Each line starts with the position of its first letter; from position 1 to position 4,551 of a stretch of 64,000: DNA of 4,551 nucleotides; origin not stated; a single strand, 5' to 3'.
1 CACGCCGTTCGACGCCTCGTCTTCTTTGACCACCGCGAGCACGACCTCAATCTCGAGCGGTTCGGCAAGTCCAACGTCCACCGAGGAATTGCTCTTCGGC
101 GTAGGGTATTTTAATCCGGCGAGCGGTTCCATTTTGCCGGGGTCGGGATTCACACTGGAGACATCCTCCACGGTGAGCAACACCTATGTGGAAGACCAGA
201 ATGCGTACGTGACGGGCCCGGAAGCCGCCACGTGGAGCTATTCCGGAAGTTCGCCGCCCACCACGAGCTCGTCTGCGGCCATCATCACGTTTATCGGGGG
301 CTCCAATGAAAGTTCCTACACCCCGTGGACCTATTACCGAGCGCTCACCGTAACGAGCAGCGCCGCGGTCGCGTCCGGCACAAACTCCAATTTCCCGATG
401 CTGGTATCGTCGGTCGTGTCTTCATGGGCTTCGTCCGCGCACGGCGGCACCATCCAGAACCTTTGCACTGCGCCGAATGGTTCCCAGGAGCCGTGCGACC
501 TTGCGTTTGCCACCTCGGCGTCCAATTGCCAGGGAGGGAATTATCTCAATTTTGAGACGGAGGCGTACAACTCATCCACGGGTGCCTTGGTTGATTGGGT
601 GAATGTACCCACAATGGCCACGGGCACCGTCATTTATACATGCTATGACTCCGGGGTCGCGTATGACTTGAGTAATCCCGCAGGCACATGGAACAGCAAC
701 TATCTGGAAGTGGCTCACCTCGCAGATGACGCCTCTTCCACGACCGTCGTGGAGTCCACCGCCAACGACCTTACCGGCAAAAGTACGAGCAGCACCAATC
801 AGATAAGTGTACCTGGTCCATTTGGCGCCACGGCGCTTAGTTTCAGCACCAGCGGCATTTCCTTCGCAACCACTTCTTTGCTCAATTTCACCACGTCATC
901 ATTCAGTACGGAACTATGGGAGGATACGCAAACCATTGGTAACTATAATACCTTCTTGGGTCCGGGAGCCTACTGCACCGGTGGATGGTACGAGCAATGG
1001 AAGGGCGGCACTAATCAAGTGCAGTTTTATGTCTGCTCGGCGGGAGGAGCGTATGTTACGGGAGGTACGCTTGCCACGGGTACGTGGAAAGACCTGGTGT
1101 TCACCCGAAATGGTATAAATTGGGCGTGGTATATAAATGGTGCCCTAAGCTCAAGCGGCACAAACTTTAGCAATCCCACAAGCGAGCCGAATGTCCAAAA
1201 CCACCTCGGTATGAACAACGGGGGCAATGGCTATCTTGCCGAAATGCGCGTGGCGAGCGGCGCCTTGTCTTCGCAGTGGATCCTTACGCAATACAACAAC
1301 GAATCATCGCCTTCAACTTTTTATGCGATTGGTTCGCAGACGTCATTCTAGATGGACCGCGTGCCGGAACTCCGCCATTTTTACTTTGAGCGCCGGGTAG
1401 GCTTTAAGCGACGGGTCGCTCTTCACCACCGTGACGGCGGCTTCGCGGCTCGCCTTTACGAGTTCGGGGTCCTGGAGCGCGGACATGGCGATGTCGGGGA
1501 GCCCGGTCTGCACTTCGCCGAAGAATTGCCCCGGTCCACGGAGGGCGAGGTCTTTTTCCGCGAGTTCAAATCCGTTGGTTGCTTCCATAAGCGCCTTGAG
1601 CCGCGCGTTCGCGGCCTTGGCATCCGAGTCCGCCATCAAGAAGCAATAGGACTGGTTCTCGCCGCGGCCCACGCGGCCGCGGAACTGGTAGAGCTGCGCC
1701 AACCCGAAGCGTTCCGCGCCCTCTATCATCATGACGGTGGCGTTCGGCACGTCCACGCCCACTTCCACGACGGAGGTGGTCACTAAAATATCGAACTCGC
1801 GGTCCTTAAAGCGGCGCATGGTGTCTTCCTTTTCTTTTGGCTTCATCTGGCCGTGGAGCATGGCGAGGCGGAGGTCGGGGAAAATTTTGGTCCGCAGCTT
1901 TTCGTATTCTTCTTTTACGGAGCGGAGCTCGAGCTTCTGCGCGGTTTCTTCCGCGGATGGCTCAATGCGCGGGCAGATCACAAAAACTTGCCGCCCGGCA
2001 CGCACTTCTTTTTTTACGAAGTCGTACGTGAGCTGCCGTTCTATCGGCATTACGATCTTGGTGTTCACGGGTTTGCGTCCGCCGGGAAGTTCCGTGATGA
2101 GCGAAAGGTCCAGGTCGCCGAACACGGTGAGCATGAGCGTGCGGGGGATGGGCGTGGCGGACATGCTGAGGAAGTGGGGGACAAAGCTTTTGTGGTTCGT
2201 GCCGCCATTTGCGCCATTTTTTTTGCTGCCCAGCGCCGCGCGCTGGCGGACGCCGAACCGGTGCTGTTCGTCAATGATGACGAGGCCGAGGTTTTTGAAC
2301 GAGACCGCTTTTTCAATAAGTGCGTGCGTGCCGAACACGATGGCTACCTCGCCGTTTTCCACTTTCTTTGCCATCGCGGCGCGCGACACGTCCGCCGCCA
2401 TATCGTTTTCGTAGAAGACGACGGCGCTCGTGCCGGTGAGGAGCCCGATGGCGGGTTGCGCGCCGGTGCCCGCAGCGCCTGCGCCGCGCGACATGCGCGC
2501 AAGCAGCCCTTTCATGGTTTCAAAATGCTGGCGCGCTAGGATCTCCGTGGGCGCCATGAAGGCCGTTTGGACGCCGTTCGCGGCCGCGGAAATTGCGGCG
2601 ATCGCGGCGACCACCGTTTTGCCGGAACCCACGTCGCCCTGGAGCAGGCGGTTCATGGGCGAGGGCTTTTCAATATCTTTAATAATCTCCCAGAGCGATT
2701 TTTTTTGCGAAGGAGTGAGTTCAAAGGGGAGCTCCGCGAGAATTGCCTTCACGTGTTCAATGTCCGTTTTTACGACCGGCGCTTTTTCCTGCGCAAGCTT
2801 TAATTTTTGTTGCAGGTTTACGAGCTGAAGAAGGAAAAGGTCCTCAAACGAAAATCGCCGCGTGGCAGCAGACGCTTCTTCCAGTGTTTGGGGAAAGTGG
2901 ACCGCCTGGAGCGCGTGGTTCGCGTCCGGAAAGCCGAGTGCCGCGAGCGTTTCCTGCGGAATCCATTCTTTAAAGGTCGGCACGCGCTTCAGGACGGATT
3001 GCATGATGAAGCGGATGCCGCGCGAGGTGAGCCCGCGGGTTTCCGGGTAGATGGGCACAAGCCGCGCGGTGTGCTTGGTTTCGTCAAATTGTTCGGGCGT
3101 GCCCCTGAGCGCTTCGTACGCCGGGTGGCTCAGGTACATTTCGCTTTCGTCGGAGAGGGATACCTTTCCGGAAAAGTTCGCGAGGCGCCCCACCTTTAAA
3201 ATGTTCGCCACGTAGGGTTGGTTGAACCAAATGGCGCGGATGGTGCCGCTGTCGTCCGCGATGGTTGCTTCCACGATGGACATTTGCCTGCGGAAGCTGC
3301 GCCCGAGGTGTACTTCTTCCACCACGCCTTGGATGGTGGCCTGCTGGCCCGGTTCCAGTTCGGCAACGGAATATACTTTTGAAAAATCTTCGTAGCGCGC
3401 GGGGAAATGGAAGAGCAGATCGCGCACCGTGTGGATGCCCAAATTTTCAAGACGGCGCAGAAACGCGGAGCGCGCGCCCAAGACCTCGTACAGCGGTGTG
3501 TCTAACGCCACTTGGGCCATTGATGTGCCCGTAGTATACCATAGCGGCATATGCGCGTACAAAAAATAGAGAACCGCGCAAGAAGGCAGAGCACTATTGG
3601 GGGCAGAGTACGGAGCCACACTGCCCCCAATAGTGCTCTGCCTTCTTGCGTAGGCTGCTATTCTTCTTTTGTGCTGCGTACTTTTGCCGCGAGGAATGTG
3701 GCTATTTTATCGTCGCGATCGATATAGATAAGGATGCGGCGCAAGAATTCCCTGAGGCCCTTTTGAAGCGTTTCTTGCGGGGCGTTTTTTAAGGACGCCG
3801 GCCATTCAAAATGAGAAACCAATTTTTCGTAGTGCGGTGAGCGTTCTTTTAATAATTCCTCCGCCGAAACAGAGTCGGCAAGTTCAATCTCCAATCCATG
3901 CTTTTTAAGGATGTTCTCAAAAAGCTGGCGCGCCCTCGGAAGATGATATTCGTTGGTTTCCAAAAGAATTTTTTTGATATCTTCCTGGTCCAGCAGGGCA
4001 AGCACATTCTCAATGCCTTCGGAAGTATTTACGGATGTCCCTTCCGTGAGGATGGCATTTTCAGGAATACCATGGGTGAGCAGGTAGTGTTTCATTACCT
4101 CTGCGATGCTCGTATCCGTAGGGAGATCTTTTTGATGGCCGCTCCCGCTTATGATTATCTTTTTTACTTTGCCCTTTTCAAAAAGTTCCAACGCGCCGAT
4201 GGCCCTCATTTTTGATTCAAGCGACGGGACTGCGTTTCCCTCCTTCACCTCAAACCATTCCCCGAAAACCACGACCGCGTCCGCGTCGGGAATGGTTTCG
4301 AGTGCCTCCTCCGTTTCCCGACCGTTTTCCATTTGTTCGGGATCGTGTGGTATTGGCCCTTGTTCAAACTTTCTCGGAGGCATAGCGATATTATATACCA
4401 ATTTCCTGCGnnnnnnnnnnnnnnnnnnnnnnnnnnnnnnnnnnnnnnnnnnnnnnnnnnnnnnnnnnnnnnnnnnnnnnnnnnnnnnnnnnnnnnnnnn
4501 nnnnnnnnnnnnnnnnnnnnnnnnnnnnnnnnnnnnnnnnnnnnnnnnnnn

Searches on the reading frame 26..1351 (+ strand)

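Call 42: search_protein_families(library=pfam, proteins=[window:26-1351:+], max_evalue=0.00001)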
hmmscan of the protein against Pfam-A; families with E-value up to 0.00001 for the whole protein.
window:26-1351:+ (441 aa): 1 family
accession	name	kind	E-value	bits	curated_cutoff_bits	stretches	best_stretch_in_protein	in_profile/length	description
PF13385.13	Laminin_G_3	-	3.6e-13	50.3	27.6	1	282-419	9-150/151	Concanavalin A-like lectin/glucanases superfamily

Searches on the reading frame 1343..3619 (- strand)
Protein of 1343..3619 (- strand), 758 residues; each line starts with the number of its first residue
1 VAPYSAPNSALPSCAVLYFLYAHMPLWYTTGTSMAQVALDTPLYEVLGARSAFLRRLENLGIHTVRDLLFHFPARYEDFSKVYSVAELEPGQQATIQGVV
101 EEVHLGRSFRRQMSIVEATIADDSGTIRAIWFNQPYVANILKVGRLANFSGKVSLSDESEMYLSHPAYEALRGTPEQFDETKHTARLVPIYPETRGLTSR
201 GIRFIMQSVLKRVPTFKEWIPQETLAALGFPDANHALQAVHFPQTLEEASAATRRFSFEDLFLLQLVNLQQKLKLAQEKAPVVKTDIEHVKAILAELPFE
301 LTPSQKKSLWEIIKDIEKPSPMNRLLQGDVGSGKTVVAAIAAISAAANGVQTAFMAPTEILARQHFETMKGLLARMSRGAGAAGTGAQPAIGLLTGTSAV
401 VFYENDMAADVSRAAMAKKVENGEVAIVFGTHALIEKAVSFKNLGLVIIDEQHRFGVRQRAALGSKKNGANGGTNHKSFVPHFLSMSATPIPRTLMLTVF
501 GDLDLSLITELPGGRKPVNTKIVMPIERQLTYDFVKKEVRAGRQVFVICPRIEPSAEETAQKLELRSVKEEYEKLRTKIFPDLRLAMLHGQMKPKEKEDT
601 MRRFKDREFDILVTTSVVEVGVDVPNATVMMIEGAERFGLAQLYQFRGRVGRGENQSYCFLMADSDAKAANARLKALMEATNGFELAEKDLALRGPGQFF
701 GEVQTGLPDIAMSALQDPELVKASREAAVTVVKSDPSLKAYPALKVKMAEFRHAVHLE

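Call 42: search_protein_families(library=pfam, proteins=[window:1343-3619:-], max_evalue=0.00001)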
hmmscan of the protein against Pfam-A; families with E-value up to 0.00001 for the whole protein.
window:1343-3619:- (758 aa): 6 families
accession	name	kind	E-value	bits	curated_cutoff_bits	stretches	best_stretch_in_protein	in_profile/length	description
PF00270.35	DEAD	-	1.5e-19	70.8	26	1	312-494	7-163/167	DEAD/DEAH box helicase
PF00271.37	Helicase_C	-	2.8e-19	69.8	23.5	1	538-652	9-108/110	Helicase conserved C-terminal domain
PF17191.10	RecG_wedge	-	5.7e-19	68.7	23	1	57-211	16-160/162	RecG wedge domain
PF04851.21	ResIII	-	1e-08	35.7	22.5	1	299-490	2-162/164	Type III restriction enzyme, res subunit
PF01336.31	tRNA_anti-codon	-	3e-07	30.7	27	1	95-169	2-73/75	OB-fold nucleic acid binding domain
PF19833.4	RecG_dom3_C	-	3.9e-07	30.5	26.8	1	682-739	3-62/87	ATP-dependent DNA helicase RecG, domain 3, C-terminal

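Call 46: find_homologous_proteins(query=window:1343-3523:-, max_evalue=1e-100)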
Query window:1343-3523:- (726 aa): 7814 proteins with E <= 1e-100 among 8000 candidates; the best 120 are listed.
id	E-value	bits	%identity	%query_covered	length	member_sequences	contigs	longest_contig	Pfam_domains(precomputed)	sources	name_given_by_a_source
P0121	0.0e+0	1599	100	100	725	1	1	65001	PF00270.36,PF17191.11,PF00271.38,PF01336.32,PF22590.3,PF19833.5,PF04851.22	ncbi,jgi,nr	ncbi:MAG TPA: ATP-dependent DNA helicase RecG [Candidatus Paceibacterota bacterium]|jgi:ATP-dependen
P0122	0.0e+0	1311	82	100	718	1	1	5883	PF00270.36,PF17191.11,PF00271.38,PF01336.32,PF22590.3,PF19833.5,PF04851.22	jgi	jgi:ATP-dependent DNA helicase RecG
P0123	0.0e+0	1209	76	100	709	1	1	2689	PF00270.36,PF13604.13,PF17191.11,PF00271.38,PF01336.32,PF19833.5,PF04851.22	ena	-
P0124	0.0e+0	1208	73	100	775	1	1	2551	PF00270.36,PF17191.11,PF00271.38,PF01336.32,PF22590.3,PF19833.5,PF04851.22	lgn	-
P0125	0.0e+0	1203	75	100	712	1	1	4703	PF00270.36,PF17191.11,PF00271.38,PF01336.32,PF22590.3,PF19833.5,PF04851.22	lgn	-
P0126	0.0e+0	1198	76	100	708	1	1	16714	PF00270.36,PF17191.11,PF00271.38,PF01336.32,PF22590.3,PF19833.5,PF04851.22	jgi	jgi:ATP-dependent DNA helicase RecG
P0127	0.0e+0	1196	76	100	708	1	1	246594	PF00270.36,PF17191.11,PF00271.38,PF01336.32,PF22590.3,PF19833.5,PF04851.22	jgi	jgi:ATP-dependent DNA helicase RecG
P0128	0.0e+0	1194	75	100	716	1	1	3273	PF00270.36,PF17191.11,PF00271.38,PF01336.32,PF19833.5,PF04851.22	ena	-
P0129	0.0e+0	1193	74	100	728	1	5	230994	PF00270.36,PF17191.11,PF00271.38,PF01336.32,PF19833.5,PF04851.22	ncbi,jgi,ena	ncbi:MAG: ATP-dependent DNA helicase RecG [Minisyncoccia bacterium]|jgi:ATP-dependent DNA helicase R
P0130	0.0e+0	1190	76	100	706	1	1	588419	PF00270.36,PF17191.11,PF00271.38,PF01336.32,PF19833.5,PF04851.22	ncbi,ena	-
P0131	0.0e+0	1184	74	100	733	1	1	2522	PF00270.36,PF17191.11,PF00271.38,PF01336.32,PF22590.3,PF19833.5,PF04851.22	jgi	jgi:ATP-dependent DNA helicase RecG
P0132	0.0e+0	1178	74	100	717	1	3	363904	PF00270.36,PF17191.11,PF00271.38,PF01336.32,PF22590.3,PF19833.5,PF04851.22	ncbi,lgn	-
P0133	0.0e+0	1177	73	100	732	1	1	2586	PF00270.36,PF17191.11,PF00271.38,PF01336.32,PF22590.3,PF19833.5,PF04851.22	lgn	-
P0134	0.0e+0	1175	74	100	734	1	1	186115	PF00270.36,PF17191.11,PF00271.38,PF01336.32,PF19833.5,PF04851.22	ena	-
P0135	0.0e+0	1170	73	100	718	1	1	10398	PF00270.36,PF17191.11,PF00271.38,PF01336.32,PF22590.3,PF19833.5,PF04851.22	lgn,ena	-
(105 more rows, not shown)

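Call 47: find_encoding_contigs(protein=P0121, flank=10000, max_places=6)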
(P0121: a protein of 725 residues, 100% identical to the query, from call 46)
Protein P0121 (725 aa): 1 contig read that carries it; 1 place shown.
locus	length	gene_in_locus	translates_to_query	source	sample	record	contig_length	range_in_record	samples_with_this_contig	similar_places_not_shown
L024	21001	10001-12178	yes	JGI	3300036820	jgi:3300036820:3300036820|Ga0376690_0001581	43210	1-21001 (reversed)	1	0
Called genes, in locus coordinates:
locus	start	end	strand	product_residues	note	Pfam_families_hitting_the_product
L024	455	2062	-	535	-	PF03717:PBP_dimer, PF00905:Transpeptidase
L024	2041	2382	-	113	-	-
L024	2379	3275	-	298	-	PF01209:Ubie_methyltran (faint), PF01795:Methyltransf_5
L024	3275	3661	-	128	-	PF02381:MraZ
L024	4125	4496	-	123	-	PF16320:Ribosomal_L12_N, PF00542:Ribosomal_L12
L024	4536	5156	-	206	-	PF00466:Ribosomal_L10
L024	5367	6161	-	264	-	PF00106:adh_short, PF08659:KR, PF13561:adh_short_C2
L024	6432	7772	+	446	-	PF13420:Acetyltransf_4 (faint), PF00583:Acetyltransf_1, PF13673:Acetyltransf_10, PF13508:Acetyltransf_7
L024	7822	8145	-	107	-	PF04266:ASCH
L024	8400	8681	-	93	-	PF18893:DUF5652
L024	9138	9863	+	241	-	PF02698:DUF218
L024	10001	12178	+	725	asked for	PF17191:RecG_wedge, PF01336:tRNA_anti-codon (weak), PF00270:DEAD, PF04851:ResIII, PF00271:Helicase_C, PF22590:Cas3-like_C_2 (faint), PF19833:RecG_dom3_C (weak)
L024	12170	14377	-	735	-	PF07963:N_methyl (weak), PF13385:Laminin_G_3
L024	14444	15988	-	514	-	PF13632:Glyco_trans_2_3 (weak)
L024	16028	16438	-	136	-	PF07291:MauE (weak), PF07681:DoxX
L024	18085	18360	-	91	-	-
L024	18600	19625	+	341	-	PF01471:PG_binding_1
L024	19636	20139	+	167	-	-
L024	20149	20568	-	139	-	PF03592:Terminase_2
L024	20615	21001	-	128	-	?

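Call 48: find_encoding_contigs(protein=P0122, flank=10000, max_places=3)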
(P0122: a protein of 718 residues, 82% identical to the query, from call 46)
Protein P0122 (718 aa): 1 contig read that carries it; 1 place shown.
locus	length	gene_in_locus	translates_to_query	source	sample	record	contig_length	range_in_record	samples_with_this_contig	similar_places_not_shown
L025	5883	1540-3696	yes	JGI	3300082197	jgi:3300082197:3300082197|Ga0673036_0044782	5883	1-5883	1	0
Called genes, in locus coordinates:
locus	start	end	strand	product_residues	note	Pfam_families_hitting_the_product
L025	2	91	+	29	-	?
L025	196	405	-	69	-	-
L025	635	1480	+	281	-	PF02698:DUF218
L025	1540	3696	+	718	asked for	PF17191:RecG_wedge, PF01336:tRNA_anti-codon, PF00270:DEAD, PF04851:ResIII, PF00271:Helicase_C, PF22590:Cas3-like_C_2 (faint), PF19833:RecG_dom3_C (weak)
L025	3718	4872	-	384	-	PF07963:N_methyl (weak)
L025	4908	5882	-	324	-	?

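Call 49: find_encoding_contigs(protein=P0127, flank=10000, max_places=3)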
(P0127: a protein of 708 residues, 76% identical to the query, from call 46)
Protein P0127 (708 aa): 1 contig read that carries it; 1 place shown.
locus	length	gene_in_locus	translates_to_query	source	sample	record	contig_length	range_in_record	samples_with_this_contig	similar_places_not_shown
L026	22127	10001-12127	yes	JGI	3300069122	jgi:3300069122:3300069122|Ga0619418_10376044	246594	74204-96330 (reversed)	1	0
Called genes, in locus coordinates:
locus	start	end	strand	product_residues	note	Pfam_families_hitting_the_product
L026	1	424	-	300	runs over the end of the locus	PF00456:Transketolase_N, PF00676:E1_dh (weak), PF02775:TPP_enzyme_C (weak), PF13292:DXP_synthase_N (weak)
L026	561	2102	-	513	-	PF02310:B12-binding, PF04055:Radical_SAM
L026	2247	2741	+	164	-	PF01467:CTP_transf_like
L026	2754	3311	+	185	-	PF00293:NUDIX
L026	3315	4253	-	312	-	PF01073:3Beta_HSD, PF01370:Epimerase, PF04321:RmlD_sub_bind, PF05368:NmrA (faint), PF16363:GDP_Man_Dehyd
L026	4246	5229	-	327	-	PF01073:3Beta_HSD, PF01370:Epimerase, PF02719:Polysacc_synt_2, PF04321:RmlD_sub_bind (weak), PF16363:GDP_Man_Dehyd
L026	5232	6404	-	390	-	PF01041:DegT_DnrJ_EryC1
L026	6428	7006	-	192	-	PF13580:SIS_2, PF01380:SIS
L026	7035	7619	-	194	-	PF08645:PNK3P (weak), PF00702:Hydrolase (weak), PF13419:HAD_2 (weak), PF13242:Hydrolase_like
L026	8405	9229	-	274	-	PF02163:Peptidase_M50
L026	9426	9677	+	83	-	-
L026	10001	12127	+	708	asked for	PF17191:RecG_wedge, PF01336:tRNA_anti-codon (weak), PF00270:DEAD, PF04851:ResIII, PF00271:Helicase_C, PF22590:Cas3-like_C_2 (faint), PF19833:RecG_dom3_C (weak)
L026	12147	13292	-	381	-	PF07963:N_methyl (faint)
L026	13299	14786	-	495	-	PF13632:Glyco_trans_2_3 (weak)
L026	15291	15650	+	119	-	-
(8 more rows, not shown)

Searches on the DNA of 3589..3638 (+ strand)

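Call 65: build_rna_model(alignment_id=A5, structure=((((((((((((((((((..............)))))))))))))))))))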
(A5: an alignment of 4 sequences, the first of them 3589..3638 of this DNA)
Model R1 built from alignment A5 (4 sequences, 50 columns); structure: as given.
model positions 50; base pairs 18; branch points 0; effective number of sequences 4; information 0.968 bits per position. Calibrated on 0.2 Mb of random sequence (short: E-values are rough).
structure used (alignment columns):
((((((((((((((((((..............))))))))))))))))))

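Call 66: search_with_rna_model(model_id=R1, source=window, filters=off, max_evalue=10)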
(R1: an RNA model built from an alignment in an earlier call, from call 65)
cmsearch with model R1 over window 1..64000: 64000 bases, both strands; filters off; matches with E-value up to 10: 33.
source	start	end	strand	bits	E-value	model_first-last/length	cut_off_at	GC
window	3589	3638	+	66.5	9.3e-19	1-50/50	no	0.6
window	53533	53582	-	66.1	1.3e-18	1-50/50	no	0.62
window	48373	48421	-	65.6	1.9e-18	1-50/50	no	0.55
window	9423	9471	+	58.3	4.4e-16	1-50/50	no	0.51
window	53533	53582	+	45.8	4.9e-12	1-50/50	no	0.62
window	48373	48421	+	45.4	6.6e-12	1-50/50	no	0.55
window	3589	3638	-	44.4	1.4e-11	1-50/50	no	0.6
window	9423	9471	-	33.8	3.8e-08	1-50/50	no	0.51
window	26794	26819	+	18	0.0054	1-50/50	no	0.69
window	26794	26819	-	17.3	0.0087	1-50/50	no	0.69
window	41513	41547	-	12.9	0.24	1-50/50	no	0.57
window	4463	4485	+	11.5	0.7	1-50/50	no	0.78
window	4463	4485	-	11.5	0.71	1-50/50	no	0.78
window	28857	28891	+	11.2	0.87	1-50/50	no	0.51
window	41513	41547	+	11.1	0.89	1-50/50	no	0.57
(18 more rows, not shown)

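Call 67: search_with_rna_model(model_id=R1, sources=[L021, L022, L023, L024, L025, L026], filters=default, max_evalue=10)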
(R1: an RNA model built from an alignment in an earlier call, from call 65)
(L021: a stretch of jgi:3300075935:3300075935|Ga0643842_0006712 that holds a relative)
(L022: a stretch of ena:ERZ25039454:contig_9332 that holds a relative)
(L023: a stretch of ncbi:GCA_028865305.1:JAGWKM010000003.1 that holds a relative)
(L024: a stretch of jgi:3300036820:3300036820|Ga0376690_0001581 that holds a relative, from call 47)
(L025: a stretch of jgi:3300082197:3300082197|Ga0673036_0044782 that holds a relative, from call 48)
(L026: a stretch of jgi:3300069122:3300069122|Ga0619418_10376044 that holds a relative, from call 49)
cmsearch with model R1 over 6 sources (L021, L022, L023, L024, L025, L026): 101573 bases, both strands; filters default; matches with E-value up to 10: 5.
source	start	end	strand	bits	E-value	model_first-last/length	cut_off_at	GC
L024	9883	9932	-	66.5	1.5e-18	1-50/50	no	0.6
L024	9883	9932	+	44.4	2.2e-11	1-50/50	no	0.6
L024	4050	4098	-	42.3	1.1e-10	1-50/50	no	0.51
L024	4050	4098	+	18.3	0.0069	1-50/50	no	0.51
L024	9036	9058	-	11.5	1.1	1-50/50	no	0.78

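Call 70: search_with_rna_model(model_id=R1, sources=[L031, L032, L033, L034], filters=off, max_evalue=1)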
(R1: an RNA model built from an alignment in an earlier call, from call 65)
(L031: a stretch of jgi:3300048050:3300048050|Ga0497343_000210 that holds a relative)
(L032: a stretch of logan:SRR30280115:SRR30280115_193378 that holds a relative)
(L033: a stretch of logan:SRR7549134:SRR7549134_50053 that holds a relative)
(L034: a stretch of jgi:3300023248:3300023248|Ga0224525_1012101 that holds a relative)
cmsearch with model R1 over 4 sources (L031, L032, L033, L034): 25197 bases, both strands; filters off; matches with E-value up to 1: 39.
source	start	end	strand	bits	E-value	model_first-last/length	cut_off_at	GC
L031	8777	8808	+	20.8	0.00026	1-50/50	no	0.56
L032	1053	1084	+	20.8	0.00026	1-50/50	no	0.56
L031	8777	8808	-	20.7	0.00028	1-50/50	no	0.56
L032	1053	1084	-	20.7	0.00028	1-50/50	no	0.56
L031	9934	9986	+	20.1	0.00043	1-50/50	no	0.43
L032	2210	2262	+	20.1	0.00043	1-50/50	no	0.43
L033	256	308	+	20.1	0.00043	1-50/50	no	0.43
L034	216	268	+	20.1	0.00043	1-50/50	no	0.43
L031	9934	9986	-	19.8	0.00056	1-50/50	no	0.43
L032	2210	2262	-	19.8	0.00056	1-50/50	no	0.43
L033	256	308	-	19.8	0.00056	1-50/50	no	0.43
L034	216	268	-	19.8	0.00056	1-50/50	no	0.43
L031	2529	2558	+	16.9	0.0048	1-50/50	no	0.6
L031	2529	2558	-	16.9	0.0048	1-50/50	no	0.6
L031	11304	11329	-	14.5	0.029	1-50/50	no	0.54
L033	1626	1651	-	14.5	0.029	1-50/50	no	0.54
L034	1586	1611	-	14.5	0.029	1-50/50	no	0.54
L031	2486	2519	-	13.9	0.045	1-50/50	no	0.44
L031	2486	2519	+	13.8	0.047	1-50/50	no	0.44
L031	11304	11329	+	13.8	0.047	1-50/50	no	0.54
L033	1626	1651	+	13.8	0.047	1-50/50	no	0.54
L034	1586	1611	+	13.8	0.047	1-50/50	no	0.54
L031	917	952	-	13.3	0.068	1-50/50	no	0.28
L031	917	952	+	13.3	0.069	1-50/50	no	0.28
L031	6205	6238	+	11.6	0.26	1-50/50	no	0.35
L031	6205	6238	-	11.5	0.26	1-50/50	no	0.35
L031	11255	11280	-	10.8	0.46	1-50/50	no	0.58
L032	3531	3556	-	10.8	0.46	1-50/50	no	0.58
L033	1577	1602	-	10.8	0.46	1-50/50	no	0.58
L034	1537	1562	-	10.8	0.46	1-50/50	no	0.58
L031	11255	11280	+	10.8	0.47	1-50/50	no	0.58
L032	3531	3556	+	10.8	0.47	1-50/50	no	0.58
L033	1577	1602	+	10.8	0.47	1-50/50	no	0.58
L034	1537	1562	+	10.8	0.47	1-50/50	no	0.58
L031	5031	5060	-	10.1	0.77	1-50/50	no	0.23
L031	9865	9899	-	10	0.84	1-50/50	no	0.29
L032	2141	2175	-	10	0.84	1-50/50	no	0.29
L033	187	221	-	10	0.84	1-50/50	no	0.29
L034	147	181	-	10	0.84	1-50/50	no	0.29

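Call 74: search_with_rna_model(model_id=R1, sources=[L035, L036, L037, L038, L039], filters=default, max_evalue=0.01)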
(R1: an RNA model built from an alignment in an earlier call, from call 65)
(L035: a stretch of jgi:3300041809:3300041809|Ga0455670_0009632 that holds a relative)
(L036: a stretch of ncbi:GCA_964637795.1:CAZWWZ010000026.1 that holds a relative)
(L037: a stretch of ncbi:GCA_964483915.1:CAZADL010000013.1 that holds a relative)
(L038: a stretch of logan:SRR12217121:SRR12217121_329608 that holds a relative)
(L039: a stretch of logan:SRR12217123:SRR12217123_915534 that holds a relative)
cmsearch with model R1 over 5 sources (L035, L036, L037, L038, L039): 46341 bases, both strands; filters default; matches with E-value up to 0.01: 0.
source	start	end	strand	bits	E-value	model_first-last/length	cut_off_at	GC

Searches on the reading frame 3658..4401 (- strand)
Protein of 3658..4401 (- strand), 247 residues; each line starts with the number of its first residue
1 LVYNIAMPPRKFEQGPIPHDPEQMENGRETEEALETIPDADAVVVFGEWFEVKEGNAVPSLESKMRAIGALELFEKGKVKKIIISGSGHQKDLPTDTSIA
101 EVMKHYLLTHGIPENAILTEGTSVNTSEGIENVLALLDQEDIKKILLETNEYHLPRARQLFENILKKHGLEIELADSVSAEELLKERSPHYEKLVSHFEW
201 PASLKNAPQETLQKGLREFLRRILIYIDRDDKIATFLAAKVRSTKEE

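Call 30: find_encoding_contigs(protein=window:3658-4401:-, flank=10000, max_places=6)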
Protein window:3658-4401:- (247 aa): no gene with exactly this product is on record in the collection.
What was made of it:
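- Tried and rejected: A look-up with a wrong ORF start failed (call 30).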

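Call 42: search_protein_families(library=pfam, proteins=[window:3658-4401:-], max_evalue=0.00001)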
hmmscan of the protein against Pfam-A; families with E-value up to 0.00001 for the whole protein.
window:3658-4401:- (247 aa): 1 family
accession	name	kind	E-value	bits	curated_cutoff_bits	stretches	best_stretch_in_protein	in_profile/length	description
PF02698.23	DUF218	-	1.2e-21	77.5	27.6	1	41-169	1-104/133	DUF218 domain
